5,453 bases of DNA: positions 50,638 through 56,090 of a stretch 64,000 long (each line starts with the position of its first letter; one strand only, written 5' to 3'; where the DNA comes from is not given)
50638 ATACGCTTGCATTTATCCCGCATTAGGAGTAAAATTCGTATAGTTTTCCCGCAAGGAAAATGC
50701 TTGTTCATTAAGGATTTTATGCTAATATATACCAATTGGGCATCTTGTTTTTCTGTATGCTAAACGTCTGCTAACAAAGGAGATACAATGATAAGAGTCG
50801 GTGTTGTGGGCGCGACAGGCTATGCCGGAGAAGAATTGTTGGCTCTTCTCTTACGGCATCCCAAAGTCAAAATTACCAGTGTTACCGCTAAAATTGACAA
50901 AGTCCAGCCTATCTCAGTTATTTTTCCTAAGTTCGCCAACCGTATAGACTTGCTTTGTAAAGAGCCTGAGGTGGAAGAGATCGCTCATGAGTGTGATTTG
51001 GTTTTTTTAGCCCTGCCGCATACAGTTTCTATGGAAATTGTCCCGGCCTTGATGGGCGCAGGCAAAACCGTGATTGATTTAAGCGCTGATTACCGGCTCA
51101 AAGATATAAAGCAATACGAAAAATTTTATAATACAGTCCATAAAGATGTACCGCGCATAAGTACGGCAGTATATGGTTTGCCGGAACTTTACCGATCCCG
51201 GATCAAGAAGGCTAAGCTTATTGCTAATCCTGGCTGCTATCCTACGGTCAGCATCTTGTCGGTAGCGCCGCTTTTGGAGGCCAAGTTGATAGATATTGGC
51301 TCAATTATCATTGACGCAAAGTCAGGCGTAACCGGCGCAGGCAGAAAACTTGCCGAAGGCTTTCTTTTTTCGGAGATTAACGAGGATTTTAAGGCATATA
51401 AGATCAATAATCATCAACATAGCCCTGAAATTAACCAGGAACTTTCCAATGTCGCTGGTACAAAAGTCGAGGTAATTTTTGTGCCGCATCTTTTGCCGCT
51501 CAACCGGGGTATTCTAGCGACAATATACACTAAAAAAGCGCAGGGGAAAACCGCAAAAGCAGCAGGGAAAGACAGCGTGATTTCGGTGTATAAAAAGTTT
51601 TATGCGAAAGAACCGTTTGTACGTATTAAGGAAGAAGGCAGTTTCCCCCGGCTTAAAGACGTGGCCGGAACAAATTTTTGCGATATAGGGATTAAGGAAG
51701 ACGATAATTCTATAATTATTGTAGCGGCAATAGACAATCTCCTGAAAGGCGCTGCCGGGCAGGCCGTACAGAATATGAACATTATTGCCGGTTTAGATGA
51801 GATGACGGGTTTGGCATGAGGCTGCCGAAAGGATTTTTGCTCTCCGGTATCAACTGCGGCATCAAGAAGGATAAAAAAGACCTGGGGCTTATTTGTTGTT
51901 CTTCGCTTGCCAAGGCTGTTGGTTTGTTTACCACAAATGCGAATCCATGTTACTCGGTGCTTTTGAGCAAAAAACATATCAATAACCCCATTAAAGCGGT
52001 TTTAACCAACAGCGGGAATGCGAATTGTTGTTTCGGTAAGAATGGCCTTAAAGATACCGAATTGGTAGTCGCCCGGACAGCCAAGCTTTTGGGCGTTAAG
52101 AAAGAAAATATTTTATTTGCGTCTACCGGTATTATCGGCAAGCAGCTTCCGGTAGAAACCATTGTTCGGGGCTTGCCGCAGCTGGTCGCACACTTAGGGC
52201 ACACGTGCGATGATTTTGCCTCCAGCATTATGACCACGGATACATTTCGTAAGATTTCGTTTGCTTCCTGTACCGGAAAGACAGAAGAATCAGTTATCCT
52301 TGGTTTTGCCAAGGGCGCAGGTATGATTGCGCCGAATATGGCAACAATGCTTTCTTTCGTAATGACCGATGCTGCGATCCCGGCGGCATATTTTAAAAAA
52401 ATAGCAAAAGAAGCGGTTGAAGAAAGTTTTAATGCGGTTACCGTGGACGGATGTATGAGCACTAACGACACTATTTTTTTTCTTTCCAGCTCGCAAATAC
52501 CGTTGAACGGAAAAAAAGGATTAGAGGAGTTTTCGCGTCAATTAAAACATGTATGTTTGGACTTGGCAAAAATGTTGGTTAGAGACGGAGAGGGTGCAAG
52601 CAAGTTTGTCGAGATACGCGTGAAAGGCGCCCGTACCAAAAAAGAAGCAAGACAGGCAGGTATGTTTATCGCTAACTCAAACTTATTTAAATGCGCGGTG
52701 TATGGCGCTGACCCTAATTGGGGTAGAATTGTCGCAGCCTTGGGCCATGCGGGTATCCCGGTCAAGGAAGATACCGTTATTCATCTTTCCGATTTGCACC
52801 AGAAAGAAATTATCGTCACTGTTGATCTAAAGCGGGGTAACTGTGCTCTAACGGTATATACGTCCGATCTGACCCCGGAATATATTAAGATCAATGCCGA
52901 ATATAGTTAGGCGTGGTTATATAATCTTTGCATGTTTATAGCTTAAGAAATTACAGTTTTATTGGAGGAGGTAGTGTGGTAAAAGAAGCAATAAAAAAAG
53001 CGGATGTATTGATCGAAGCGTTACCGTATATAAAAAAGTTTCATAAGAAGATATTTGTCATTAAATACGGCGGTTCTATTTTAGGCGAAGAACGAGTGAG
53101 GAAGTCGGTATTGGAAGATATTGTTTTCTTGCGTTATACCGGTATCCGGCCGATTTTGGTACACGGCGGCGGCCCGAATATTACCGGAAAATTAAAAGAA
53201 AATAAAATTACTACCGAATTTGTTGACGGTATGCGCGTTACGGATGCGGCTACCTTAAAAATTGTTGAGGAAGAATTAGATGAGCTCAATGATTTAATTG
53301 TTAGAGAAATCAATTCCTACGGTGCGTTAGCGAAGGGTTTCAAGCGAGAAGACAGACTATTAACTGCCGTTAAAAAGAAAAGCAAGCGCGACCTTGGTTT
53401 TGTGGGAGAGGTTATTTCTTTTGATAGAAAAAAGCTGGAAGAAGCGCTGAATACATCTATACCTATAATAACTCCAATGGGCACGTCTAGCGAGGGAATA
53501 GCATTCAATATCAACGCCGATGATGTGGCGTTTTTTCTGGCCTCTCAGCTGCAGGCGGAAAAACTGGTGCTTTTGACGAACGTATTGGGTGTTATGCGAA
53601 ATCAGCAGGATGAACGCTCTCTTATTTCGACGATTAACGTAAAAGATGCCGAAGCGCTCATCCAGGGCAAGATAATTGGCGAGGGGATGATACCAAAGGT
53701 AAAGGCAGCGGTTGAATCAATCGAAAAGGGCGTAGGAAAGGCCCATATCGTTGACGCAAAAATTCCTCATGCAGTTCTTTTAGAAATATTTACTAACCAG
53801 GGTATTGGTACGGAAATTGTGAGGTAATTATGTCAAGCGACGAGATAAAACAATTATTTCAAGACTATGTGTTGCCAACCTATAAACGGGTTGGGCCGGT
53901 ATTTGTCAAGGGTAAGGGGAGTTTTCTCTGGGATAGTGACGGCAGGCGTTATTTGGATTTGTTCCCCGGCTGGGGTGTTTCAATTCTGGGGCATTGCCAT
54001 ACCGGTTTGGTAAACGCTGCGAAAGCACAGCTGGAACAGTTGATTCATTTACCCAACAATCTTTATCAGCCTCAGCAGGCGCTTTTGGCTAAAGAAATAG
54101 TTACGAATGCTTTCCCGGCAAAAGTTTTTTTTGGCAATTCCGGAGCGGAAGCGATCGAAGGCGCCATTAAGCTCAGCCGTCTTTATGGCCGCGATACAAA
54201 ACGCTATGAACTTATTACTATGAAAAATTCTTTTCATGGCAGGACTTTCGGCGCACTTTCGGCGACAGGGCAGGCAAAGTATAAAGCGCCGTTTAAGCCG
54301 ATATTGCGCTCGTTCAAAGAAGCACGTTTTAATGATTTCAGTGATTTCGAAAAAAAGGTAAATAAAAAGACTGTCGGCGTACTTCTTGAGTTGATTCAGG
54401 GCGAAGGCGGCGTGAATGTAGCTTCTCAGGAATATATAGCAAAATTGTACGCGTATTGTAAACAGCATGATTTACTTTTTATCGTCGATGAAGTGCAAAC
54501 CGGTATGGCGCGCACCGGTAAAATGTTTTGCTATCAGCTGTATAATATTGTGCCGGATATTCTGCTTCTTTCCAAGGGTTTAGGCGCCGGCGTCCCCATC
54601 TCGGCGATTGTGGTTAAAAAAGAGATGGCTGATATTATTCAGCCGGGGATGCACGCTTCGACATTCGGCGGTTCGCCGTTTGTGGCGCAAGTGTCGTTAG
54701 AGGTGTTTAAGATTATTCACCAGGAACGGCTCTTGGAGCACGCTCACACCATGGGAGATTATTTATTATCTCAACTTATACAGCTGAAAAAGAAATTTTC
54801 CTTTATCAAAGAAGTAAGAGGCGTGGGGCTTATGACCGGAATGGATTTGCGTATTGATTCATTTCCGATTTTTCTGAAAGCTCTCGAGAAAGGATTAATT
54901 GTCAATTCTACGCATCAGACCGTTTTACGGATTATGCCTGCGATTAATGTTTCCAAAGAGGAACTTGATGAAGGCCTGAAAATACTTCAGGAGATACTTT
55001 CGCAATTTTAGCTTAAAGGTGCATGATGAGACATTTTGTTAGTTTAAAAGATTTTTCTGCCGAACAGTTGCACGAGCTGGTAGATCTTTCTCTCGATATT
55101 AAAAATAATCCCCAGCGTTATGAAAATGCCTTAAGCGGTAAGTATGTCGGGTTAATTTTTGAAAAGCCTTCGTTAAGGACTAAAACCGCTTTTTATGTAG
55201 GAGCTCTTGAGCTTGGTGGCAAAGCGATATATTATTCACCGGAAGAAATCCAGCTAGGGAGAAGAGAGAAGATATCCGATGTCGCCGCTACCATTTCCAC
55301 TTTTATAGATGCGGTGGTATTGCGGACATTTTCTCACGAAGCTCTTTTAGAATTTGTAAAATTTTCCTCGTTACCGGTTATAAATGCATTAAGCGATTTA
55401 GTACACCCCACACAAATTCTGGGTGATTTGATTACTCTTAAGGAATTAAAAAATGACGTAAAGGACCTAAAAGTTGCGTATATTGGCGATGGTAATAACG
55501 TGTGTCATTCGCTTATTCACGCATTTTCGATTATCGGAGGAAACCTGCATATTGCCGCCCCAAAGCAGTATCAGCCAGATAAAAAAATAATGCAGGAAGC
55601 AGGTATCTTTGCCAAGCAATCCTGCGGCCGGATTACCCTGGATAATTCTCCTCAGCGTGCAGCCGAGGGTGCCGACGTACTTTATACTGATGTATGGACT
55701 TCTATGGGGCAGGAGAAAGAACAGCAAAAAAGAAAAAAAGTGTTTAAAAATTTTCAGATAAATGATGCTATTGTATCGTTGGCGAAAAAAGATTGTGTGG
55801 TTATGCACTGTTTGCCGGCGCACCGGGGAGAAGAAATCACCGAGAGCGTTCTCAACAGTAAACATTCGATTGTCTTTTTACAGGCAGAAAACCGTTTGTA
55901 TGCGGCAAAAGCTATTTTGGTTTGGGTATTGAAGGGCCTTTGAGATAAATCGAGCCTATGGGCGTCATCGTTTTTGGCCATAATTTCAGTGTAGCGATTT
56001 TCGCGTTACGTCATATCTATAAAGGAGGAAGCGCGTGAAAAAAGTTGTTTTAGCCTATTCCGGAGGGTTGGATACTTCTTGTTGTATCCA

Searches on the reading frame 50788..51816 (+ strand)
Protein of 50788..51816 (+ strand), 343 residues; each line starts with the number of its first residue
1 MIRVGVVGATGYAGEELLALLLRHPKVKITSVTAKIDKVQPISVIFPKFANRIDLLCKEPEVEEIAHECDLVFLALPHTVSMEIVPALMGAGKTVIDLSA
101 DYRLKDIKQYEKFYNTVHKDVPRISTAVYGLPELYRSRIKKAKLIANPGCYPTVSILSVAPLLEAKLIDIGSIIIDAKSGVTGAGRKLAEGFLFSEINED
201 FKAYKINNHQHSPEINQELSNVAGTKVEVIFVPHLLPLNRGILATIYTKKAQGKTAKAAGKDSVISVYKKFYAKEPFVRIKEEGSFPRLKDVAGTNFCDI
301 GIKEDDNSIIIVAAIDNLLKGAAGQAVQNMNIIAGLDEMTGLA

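Call 64: search_protein_families(library=pfam, proteins=[window:50788-51816:+])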
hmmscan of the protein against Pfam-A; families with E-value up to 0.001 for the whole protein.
window:50788-51816:+ (343 aa): 4 families
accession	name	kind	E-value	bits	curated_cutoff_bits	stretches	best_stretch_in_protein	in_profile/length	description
PF22698.1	Semialdhyde_dhC_1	-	1.6e-59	200.9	27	1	150-317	1-165/165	Semialdehyde dehydrogenase, dimerisation domain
PF01118.30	Semialdhyde_dh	-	4.7e-32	111.4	26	1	3-142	1-121/121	Semialdehyde dehydrogenase, NAD binding domain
PF02774.23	Semialdhyde_dhC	-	7.5e-27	95.1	26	1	160-320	2-184/184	Semialdehyde dehydrogenase, dimerisation domain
PF01408.29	GFO_IDH_MocA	-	0.00045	21.3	24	1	2-96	1-90/120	Oxidoreductase family, NAD-binding Rossmann fold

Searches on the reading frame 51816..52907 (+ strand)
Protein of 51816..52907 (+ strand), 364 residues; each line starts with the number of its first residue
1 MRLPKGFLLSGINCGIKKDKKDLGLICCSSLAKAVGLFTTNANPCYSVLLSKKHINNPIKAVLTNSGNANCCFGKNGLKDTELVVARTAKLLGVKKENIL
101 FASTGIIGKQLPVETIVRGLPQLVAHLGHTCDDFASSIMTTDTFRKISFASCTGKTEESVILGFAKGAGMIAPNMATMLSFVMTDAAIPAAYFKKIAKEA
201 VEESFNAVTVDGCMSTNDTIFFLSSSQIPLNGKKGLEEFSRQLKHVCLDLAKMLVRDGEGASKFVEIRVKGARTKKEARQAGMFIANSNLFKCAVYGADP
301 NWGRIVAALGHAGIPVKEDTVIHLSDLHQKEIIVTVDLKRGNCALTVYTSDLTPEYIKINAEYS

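Call 64: search_protein_families(library=pfam, proteins=[window:51816-52907:+])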
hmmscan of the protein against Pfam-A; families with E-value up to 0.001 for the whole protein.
window:51816-52907:+ (364 aa): 1 family
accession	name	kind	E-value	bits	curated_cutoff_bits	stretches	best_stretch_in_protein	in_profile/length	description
PF01960.23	ArgJ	-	4.1e-124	414.6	32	2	10-321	3-312/377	ArgJ family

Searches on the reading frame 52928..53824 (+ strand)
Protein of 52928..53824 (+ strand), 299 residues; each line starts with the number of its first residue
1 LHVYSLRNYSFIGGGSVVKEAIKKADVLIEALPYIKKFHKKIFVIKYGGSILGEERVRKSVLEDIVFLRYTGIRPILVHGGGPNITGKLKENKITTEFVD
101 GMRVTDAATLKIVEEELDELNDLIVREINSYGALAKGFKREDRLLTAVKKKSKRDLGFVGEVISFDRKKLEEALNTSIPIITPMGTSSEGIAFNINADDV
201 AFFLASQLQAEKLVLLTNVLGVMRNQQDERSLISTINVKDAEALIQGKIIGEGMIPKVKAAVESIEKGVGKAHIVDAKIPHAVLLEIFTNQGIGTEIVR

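Call 64: search_protein_families(library=pfam, proteins=[window:52928-53824:+])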
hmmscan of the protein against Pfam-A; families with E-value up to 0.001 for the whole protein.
window:52928-53824:+ (299 aa): 2 families
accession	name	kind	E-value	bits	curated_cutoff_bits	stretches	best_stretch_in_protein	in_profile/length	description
PF00696.33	AA_kinase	-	1.8e-42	146.1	24.9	1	41-276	1-234/234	Amino acid kinase family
PF05298.16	Bombinin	-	0.00061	19.9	21.4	0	58-161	30-130/141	Bombinin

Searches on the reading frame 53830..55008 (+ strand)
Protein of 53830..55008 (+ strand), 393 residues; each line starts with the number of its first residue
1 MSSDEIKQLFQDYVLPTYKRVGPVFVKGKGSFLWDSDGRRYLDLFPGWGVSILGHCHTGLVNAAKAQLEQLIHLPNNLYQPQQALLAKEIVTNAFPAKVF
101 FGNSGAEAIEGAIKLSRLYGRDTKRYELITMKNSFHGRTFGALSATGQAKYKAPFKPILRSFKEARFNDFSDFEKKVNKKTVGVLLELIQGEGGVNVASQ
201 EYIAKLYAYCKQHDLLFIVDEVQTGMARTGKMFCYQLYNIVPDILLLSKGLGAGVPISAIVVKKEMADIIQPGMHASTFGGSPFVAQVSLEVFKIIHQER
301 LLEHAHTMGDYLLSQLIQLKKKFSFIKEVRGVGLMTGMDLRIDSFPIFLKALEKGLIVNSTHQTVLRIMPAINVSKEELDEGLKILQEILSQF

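Call 64: search_protein_families(library=pfam, proteins=[window:53830-55008:+])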
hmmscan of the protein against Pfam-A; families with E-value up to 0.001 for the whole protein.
window:53830-55008:+ (393 aa): 2 families
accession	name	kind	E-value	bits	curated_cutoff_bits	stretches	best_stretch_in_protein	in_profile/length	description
PF00202.27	Aminotran_3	-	1.3e-111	373.6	30.5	1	24-390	12-403/403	Aminotransferase class-III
PF00155.27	Aminotran_1_2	-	0.00012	21.9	19.7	1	63-384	22-359/361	Aminotransferase class I and II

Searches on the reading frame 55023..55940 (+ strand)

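Call 75: search_protein_families(library=pfam, proteins=[window:55023-55940:+], max_evalue=0.001)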
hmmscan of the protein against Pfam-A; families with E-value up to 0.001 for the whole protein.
window:55023-55940:+ (306 aa): 2 families
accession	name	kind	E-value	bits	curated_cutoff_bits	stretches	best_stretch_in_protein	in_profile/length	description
PF00185.30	OTCace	-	1.6e-59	200.9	29.4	1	147-301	1-156/157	Aspartate/ornithine carbamoyltransferase, Asp/Orn binding domain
PF02729.26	OTCace_N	-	7.4e-42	143.4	29.9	1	3-141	1-148/148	Aspartate/ornithine carbamoyltransferase, carbamoyl-P binding domain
